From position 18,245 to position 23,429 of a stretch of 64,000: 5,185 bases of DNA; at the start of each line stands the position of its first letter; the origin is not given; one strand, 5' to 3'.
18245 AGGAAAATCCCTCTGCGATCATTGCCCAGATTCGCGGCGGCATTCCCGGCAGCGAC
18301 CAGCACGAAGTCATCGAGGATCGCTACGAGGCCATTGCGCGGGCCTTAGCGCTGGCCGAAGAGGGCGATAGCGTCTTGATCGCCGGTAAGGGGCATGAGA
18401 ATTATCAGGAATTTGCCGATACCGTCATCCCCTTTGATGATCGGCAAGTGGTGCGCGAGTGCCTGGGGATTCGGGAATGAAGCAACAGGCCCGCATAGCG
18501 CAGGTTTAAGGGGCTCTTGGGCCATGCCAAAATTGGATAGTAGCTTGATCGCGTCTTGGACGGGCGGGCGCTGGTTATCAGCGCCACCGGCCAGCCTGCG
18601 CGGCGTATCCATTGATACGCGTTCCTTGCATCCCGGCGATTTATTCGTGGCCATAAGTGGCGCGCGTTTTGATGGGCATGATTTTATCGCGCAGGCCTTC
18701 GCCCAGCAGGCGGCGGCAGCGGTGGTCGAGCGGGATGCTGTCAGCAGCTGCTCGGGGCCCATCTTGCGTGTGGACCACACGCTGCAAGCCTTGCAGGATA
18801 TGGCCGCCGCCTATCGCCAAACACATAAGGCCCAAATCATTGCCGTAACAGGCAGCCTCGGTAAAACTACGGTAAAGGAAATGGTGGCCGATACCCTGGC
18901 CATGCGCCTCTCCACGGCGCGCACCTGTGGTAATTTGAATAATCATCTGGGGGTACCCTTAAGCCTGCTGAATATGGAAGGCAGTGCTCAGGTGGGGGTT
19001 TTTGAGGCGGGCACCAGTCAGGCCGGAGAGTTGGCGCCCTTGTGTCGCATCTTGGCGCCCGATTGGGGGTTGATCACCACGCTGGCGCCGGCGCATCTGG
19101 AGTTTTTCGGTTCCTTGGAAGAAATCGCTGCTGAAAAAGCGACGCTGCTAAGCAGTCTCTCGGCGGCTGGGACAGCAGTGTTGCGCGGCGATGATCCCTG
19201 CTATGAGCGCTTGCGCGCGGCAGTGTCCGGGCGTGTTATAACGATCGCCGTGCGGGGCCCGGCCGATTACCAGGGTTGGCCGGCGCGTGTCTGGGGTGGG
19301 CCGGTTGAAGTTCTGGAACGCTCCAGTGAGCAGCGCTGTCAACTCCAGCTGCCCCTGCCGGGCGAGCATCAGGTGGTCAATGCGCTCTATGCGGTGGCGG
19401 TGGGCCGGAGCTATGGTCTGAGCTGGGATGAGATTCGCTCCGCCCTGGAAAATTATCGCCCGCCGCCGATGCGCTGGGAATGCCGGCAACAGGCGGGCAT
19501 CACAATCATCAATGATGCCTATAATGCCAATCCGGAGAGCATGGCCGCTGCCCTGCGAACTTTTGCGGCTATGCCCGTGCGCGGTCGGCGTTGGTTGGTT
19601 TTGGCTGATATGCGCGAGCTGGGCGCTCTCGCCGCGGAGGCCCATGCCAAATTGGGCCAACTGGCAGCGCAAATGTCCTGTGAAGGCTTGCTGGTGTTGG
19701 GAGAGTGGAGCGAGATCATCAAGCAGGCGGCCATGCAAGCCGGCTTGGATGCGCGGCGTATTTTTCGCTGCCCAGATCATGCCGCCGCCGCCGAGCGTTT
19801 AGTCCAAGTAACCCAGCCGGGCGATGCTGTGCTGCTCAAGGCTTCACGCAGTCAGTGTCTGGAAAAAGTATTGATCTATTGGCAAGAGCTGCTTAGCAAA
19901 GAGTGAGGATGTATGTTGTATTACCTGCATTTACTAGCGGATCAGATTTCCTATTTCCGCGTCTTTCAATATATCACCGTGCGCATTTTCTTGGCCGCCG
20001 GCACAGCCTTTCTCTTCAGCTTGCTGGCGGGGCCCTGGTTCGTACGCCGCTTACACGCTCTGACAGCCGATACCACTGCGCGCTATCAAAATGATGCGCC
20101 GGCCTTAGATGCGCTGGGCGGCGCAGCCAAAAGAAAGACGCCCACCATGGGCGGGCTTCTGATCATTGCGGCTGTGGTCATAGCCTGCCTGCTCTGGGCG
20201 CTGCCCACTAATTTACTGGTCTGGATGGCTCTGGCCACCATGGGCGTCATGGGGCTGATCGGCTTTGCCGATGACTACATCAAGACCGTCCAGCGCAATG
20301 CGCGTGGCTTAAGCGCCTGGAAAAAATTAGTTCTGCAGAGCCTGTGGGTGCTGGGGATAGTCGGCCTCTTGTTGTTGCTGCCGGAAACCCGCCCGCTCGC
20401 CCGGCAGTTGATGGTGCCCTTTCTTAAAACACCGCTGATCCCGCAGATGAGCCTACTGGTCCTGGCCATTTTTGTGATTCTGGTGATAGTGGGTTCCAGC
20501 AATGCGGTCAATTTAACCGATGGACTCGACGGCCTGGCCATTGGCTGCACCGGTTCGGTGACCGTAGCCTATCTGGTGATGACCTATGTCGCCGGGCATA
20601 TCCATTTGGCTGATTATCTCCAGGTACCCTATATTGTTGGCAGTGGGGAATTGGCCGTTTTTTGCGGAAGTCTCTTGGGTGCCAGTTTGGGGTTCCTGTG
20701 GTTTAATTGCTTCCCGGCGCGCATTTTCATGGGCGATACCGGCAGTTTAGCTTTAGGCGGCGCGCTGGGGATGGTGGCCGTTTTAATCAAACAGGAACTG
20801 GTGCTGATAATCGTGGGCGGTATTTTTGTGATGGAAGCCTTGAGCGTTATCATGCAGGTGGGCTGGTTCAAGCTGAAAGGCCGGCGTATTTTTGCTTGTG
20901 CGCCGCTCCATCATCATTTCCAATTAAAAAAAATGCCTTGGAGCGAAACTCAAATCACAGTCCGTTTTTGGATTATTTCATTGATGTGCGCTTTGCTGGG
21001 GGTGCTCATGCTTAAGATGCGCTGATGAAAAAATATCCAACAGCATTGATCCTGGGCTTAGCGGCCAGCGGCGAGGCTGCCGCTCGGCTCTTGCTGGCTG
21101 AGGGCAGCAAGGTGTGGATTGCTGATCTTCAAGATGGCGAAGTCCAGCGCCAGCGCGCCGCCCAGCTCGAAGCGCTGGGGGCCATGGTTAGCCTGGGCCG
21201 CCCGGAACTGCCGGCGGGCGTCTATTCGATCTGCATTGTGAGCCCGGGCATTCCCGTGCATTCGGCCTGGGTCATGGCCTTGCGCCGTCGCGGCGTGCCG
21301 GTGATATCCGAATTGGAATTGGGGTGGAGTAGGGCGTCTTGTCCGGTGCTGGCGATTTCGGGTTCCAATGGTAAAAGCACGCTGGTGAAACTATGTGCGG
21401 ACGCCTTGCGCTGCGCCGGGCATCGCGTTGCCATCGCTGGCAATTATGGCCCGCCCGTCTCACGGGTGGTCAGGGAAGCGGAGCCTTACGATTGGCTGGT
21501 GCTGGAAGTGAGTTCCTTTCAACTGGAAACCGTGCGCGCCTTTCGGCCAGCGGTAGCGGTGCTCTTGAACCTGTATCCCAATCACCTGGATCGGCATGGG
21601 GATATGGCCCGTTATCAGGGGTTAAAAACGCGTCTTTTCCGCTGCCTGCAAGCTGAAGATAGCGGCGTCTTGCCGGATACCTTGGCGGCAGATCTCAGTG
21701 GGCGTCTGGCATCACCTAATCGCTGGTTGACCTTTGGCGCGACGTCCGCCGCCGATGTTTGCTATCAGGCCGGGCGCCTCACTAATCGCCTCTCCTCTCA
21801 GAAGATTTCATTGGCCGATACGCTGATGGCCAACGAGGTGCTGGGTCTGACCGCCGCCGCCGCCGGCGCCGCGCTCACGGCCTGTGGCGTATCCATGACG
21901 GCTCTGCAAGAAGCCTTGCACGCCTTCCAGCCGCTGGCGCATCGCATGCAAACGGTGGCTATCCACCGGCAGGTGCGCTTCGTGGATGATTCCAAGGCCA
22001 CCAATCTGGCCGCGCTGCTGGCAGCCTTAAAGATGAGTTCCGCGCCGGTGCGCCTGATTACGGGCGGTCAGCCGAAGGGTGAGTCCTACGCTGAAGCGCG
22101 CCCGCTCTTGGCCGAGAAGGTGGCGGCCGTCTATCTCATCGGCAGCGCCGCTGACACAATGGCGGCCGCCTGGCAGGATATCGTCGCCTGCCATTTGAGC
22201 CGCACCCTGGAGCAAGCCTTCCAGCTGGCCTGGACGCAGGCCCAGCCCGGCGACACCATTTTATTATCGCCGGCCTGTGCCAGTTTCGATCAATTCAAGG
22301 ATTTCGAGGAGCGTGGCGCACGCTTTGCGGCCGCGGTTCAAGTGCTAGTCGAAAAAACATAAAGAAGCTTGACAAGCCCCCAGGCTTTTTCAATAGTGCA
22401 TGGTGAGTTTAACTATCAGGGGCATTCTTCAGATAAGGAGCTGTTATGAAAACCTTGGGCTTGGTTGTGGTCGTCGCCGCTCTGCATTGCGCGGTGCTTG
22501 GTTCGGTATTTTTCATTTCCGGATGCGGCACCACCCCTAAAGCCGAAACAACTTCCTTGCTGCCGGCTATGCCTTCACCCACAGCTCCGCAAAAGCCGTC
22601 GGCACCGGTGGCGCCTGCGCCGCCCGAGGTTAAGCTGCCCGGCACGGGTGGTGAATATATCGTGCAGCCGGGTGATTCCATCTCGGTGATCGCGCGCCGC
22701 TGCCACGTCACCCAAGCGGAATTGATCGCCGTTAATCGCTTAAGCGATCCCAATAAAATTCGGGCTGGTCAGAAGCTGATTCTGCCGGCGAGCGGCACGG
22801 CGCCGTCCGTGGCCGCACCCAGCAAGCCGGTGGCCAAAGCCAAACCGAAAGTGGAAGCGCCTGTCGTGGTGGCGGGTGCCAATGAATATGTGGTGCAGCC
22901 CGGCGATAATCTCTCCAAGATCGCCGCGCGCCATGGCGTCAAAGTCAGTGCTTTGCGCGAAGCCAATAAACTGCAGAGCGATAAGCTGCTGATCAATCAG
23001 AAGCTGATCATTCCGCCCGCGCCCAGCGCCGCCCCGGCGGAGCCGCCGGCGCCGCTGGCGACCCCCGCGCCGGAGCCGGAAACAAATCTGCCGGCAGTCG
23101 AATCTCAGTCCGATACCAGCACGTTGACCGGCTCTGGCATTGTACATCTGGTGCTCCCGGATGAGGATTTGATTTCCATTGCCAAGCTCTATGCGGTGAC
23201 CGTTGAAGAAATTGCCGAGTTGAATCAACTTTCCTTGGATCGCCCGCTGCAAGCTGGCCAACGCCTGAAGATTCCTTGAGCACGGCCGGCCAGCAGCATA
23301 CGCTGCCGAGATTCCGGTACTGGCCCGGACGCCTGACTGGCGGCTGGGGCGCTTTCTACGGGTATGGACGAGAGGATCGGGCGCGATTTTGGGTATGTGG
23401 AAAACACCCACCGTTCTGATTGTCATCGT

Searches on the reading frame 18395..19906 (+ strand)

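Call 63: search_protein_families(library=pfam, proteins=[window:18395-19906:+], max_evalue=0.00001)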
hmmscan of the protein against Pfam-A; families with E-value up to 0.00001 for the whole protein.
window:18395-19906:+ (503 aa): 3 families
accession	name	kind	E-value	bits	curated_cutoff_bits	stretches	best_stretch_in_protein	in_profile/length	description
PF08245.18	Mur_ligase_M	-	1.2e-39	136.8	24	1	151-336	1-199/200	Mur ligase middle domain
PF02875.26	Mur_ligase_C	-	8.1e-22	78.8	28.4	1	359-485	1-127/127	Mur ligase, glutamate ligase domain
PF01225.30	Mur_ligase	-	5.9e-12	46.2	21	1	69-141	3-95/95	Mur ligase family, catalytic domain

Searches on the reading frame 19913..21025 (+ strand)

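Call 63: search_protein_families(library=pfam, proteins=[window:19913-21025:+], max_evalue=0.00001)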
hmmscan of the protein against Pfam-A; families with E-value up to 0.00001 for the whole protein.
window:19913-21025:+ (370 aa): 1 family
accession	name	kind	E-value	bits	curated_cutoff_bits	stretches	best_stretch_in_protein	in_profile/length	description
PF00953.26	Glycos_transf_4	-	3.7e-33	115.2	27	1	104-291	2-158/160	Glycosyl transferase family 4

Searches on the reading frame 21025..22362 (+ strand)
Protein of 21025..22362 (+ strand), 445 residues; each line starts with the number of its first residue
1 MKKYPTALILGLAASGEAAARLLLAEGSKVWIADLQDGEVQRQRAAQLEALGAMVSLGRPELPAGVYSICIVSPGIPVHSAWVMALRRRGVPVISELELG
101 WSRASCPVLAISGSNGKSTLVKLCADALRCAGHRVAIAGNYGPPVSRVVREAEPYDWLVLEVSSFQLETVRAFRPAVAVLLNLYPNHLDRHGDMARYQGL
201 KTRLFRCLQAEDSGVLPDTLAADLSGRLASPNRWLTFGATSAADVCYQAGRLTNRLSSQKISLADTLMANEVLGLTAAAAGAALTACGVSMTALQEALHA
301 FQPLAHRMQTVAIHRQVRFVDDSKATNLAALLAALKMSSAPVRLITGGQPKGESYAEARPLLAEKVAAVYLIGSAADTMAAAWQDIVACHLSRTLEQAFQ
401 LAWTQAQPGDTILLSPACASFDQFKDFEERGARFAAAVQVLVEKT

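Call 63: search_protein_families(library=pfam, proteins=[window:21025-22362:+], max_evalue=0.00001)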
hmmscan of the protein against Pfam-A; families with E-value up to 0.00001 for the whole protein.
window:21025-22362:+ (445 aa): 2 families
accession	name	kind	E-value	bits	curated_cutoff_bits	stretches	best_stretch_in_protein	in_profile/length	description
PF08245.18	Mur_ligase_M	-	5.6e-18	66.1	24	1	111-266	1-173/200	Mur ligase middle domain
PF02875.26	Mur_ligase_C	-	3e-12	47.9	28.4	1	306-418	1-127/127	Mur ligase, glutamate ligase domain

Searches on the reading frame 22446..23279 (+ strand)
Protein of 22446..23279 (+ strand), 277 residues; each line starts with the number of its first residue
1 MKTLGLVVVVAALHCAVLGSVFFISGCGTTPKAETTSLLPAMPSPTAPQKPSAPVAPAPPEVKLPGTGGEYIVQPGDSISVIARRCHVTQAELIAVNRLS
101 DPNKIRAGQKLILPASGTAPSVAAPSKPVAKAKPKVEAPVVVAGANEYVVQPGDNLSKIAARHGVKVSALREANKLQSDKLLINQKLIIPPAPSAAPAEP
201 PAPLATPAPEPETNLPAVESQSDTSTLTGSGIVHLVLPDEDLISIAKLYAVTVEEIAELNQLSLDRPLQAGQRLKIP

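Call 63: search_protein_families(library=pfam, proteins=[window:22446-23279:+], max_evalue=0.00001)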
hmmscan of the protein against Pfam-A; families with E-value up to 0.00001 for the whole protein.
window:22446-23279:+ (277 aa): 3 families
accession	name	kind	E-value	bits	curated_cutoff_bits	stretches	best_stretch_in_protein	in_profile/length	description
PF01476.26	LysM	-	2e-44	149.7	20.9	3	148-190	1-43/43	LysM domain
PF23473.1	LysM3_LYK4_5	-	2.5e-15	56.7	29.3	0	148-183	5-40/48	LYK4/5 LysM3 domain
PF23446.1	LysM1_NFP_LYK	-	1.3e-11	45.6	36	0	240-277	16-54/60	NFP/LYK LysM1 domain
